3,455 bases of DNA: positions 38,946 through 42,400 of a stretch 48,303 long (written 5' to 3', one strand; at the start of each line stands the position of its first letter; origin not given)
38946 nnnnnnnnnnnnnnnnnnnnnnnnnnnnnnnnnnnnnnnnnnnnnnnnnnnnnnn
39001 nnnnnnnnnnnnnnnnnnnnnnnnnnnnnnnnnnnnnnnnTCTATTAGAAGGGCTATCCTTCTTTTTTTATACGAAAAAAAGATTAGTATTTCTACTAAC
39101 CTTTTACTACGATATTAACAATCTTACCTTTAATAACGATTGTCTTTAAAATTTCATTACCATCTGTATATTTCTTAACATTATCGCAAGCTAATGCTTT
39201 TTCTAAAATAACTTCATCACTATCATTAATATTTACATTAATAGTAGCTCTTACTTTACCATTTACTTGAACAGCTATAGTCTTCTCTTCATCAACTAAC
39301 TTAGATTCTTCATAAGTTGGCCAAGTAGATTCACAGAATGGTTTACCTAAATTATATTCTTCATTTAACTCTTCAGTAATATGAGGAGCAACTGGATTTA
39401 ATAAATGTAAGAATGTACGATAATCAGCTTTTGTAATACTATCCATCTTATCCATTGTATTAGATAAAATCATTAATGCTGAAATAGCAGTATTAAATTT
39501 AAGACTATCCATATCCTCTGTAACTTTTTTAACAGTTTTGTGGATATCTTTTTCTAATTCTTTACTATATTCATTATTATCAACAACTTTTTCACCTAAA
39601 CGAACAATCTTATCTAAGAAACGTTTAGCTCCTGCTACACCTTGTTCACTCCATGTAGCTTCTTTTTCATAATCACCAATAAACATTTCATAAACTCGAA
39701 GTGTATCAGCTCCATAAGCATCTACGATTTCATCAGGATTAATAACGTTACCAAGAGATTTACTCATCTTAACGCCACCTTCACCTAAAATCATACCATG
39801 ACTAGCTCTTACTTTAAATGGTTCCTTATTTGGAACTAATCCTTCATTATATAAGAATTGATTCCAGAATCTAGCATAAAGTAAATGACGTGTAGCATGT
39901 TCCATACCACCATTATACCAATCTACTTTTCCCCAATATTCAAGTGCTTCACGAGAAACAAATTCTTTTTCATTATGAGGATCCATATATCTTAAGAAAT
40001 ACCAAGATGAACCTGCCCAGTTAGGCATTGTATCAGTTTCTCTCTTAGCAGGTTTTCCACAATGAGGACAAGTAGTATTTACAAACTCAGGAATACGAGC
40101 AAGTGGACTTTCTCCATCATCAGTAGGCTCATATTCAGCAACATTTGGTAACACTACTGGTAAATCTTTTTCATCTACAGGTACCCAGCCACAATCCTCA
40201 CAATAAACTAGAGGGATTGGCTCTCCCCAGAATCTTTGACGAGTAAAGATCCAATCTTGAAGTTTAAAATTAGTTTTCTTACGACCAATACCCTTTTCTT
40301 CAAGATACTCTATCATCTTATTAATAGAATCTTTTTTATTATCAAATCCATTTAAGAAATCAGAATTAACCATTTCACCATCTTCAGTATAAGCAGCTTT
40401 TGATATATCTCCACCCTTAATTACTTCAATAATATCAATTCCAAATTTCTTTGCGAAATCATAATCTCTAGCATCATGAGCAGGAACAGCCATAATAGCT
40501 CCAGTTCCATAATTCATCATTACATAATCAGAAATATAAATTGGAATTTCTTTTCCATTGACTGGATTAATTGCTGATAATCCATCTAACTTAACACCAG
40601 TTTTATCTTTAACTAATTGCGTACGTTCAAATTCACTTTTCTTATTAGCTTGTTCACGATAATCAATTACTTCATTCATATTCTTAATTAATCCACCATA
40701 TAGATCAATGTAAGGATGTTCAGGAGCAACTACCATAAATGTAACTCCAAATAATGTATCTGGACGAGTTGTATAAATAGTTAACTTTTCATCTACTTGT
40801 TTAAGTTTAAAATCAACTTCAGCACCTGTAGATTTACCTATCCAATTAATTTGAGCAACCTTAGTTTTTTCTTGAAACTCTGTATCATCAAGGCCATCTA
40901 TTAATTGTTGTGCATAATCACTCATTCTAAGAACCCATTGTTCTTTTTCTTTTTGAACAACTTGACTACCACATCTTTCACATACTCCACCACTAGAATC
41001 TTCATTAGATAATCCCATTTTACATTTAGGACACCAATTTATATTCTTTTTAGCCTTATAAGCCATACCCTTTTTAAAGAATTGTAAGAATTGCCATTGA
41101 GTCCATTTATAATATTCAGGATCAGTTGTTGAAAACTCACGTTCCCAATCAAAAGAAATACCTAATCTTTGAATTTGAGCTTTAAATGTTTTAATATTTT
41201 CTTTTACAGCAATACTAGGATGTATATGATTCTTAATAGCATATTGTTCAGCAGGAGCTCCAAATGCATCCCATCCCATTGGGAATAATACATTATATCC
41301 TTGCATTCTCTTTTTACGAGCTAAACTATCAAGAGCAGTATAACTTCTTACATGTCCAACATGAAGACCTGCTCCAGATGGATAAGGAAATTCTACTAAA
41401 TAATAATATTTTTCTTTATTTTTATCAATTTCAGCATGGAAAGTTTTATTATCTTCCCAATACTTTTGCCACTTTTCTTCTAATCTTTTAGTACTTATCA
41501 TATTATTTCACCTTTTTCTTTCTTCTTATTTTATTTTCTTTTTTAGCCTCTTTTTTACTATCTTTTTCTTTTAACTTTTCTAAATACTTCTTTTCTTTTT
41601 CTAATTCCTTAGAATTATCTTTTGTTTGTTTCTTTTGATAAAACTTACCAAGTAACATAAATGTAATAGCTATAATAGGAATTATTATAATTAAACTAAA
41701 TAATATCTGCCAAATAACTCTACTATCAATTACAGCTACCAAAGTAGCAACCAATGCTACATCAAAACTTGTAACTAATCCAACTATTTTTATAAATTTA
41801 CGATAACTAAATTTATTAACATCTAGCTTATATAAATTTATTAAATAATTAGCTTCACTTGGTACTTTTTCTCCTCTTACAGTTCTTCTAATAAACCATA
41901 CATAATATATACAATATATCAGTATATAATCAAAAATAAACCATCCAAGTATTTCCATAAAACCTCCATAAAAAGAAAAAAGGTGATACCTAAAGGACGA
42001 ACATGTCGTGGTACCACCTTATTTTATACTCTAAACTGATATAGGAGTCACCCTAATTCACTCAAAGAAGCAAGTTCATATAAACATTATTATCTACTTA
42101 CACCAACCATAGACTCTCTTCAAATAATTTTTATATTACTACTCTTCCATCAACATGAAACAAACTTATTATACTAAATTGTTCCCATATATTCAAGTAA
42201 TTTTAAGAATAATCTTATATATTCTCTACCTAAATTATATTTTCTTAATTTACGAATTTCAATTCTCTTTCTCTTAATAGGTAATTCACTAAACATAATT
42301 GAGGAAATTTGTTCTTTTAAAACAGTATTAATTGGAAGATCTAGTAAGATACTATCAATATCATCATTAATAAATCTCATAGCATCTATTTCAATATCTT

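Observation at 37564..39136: Locus B: two tandem secreted-protein genes with a 100% identical 163-nt 5' module, unrelated 3' modules, and a duplicated leuS 3' end at the cassette boundaries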

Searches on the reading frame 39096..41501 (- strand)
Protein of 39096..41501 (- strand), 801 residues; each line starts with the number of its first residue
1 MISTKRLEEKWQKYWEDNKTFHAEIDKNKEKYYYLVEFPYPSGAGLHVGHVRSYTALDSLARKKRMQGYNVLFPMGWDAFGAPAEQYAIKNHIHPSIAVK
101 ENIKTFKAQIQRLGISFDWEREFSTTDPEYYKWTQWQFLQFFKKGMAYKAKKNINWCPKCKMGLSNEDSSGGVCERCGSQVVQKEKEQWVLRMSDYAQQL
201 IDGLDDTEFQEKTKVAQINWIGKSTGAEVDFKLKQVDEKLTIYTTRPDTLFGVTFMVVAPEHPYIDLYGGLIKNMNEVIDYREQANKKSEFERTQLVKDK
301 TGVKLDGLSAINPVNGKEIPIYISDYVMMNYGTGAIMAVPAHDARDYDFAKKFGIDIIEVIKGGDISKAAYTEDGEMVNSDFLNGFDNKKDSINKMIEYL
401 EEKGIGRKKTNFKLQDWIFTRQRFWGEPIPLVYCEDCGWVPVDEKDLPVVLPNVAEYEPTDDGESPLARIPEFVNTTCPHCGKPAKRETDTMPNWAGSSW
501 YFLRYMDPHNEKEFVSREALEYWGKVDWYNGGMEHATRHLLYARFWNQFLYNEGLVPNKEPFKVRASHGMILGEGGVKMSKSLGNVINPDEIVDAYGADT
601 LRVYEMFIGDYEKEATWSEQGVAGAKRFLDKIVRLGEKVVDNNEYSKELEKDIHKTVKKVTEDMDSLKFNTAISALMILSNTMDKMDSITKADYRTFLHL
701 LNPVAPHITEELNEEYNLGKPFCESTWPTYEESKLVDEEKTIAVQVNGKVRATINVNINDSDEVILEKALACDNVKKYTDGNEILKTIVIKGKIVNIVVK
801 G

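Call 33: find_related_loci(query=window:39096-41501:-, collection=genome_contigs, flank=5000)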
Query window:39096-41501:- (801 aa) in genome_contigs; peptide patterns used: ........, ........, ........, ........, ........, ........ (x = any residue, [..] = any of these).
600 stretches matched a pattern (row limit reached: there are more); 584 encode a relative of the query (tblastn E <= 1e-3); the best 80 are kept; 80 distinct loci.
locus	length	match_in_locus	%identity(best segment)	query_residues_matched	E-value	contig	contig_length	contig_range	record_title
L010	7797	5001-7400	85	1-800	0e+0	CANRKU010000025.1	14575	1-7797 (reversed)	MAG: uncultured Bacilli bacterium isolate Lapin-033__bin46 genome assembly, contig: Lapin-033__NODE_3527_length_14575_co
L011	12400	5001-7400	78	1-800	0e+0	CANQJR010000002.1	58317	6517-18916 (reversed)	MAG: uncultured Bacilli bacterium isolate Lapin-026__bin45 genome assembly, contig: Lapin-026__NODE_534_length_58317_cov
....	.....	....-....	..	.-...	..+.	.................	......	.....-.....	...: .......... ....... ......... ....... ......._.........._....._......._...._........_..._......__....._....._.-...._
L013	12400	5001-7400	76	1-800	0e+0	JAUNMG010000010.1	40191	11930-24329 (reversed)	MAG: bacterium isolate S31M_St_34 NODE_212_length_40191_cov_10.864162, whole genome shotgun sequence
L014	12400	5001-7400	74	1-800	0e+0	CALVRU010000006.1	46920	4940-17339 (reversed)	MAG: uncultured Bacilli bacterium isolate BRZ_CH__bin90 genome assembly, contig: BRZ_CH__NODE_1099_length_46920_cov_19.4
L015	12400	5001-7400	76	1-800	0e+0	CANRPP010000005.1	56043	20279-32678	MAG: uncultured Bacilli bacterium isolate Lapin-018__bin36 genome assembly, contig: Lapin-018__NODE_467_length_56043_cov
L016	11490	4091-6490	73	1-800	0e+0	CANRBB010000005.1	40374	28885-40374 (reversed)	MAG: uncultured Bacilli bacterium isolate Lapin-016__bin61 genome assembly, contig: Lapin-016__NODE_811_length_40374_cov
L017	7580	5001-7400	70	1-800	0e+0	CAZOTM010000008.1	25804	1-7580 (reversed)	MAG TPA_asm: uncultured Clostridiaceae bacterium isolate SRP090828_co4_61 genome assembly, contig: NODE_430_length_25804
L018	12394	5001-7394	71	1-800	0e+0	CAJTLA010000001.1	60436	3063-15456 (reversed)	MAG TPA_asm: uncultured Bacilli bacterium isolate MGBC102946 genome assembly, contig: MGBC102946.1, whole genome shotgun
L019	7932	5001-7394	72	1-800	0e+0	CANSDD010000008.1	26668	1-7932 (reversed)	MAG TPA_asm: uncultured Tenericutes bacterium isolate SRR15510215_bin.47_metawrap_v1.3_MAG genome assembly, contig: NODE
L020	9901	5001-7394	71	1-800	0e+0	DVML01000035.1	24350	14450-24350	MAG TPA_asm: Candidatus Fimihabitans intestinipullorum isolate CHK197-8231 CHK197__C266647_L24350_ERR3414592, whole geno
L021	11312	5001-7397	71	2-800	0e+0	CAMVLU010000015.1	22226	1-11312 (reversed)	MAG TPA_asm: uncultured Clostridia bacterium isolate SRR8387717_bin.32_metaWRAP_v1.3_MAG genome assembly, contig: ERZ142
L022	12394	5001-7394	70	1-800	0e+0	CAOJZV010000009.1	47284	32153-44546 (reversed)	MAG TPA_asm: uncultured Firmicutes bacterium isolate SRR17684644_bin.21_metawrap_v1.3_MAG genome assembly, contig: NODE.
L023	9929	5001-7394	71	1-800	0e+0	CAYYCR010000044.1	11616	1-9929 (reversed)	MAG TPA_asm: uncultured Muribaculaceae bacterium isolate SRP287540_co2_371 genome assembly, contig: NODE_6223_length_116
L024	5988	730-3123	70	1-800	0e+0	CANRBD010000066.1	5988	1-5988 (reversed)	MAG: uncultured Bacilli bacterium isolate Lapin-030__bin1 genome assembly, contig: Lapin-030__NODE_16489_length_5988_cov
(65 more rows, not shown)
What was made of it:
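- The organism belongs to a reduced-genome, Mollicutes-like gut lineage (call 33).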

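Call 49: find_encoding_contigs(protein=window:39096-41501:-, flank=5000, max_places=10)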
Protein window:39096-41501:- (801 aa): no gene with exactly this product is on record in the collection.

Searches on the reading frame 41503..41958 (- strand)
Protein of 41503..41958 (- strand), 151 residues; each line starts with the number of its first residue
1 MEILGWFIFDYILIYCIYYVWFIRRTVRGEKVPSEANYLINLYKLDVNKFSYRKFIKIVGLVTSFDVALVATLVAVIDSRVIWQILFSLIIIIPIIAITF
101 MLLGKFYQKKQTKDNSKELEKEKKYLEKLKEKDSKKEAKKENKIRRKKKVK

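Call 50: find_encoding_contigs(protein=window:41503-41958:-, flank=6000, max_places=10)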
Protein window:41503-41958:- (151 aa): 6 contigs read that carry it; 5 places shown.
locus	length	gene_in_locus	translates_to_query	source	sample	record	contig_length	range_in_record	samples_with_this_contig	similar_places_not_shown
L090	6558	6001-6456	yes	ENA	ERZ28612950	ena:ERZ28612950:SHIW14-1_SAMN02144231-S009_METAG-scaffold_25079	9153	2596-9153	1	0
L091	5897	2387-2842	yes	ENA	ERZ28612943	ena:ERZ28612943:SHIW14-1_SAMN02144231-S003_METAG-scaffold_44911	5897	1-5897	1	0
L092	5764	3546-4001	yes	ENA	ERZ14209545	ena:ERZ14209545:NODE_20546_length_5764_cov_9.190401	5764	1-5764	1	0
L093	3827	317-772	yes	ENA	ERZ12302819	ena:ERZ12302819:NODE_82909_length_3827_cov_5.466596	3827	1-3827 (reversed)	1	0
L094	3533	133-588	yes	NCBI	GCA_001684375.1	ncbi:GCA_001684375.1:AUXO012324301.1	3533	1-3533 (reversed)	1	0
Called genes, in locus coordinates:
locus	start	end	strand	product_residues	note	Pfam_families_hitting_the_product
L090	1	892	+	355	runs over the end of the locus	PF02557:VanY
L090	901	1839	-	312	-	PF04055:Radical_SAM, PF16199:Radical_SAM_C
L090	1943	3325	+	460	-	-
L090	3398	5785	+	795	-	PF01055:Glyco_hydro_31_2nd, PF21365:Glyco_hydro_31_3rd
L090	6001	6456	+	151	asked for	-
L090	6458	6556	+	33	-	?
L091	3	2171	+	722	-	?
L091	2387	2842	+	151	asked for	-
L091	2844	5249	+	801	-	PF00133:tRNA-synt_1, PF01406:tRNA-synt_1e (faint), PF09334:tRNA-synt_1g, PF13603:tRNA-synt_1_2, PF00133:tRNA-synt_1, PF08264:Anticodon_1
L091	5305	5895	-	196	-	?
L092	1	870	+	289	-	?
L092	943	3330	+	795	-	PF01055:Glyco_hydro_31_2nd, PF21365:Glyco_hydro_31_3rd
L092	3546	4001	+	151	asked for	-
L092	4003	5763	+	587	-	?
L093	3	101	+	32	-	?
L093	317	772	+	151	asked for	-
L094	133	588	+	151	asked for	-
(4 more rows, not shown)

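Call 76: search_protein_families(library=pfam, proteins=[window:41503-41958:-], max_evalue=0.001)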
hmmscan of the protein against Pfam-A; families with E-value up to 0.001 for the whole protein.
window:41503-41958:- (151 aa): 2 families
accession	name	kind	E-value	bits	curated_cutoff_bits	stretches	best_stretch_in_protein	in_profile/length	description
PF20563.3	DUF6773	-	0.00021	21.6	27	1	13-122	55-163/163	Family of unknown function (DUF6773)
PF03605.20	DcuA_DcuB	-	0.00079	18.9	27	1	68-148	145-220/368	Anaerobic c4-dicarboxylate membrane transporter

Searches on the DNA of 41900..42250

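Call 78: search_rna_families(source=window, start=41900, end=42250, threshold=evalue, max_evalue=1)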
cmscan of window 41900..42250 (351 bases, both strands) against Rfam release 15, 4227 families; matches with E-value up to 1: 1.
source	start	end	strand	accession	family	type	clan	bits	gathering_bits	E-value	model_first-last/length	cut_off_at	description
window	41990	42162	-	RF00230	T-box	Cis-reg; leader;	-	80.4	93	4.7e-18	1-219/219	no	T-box leader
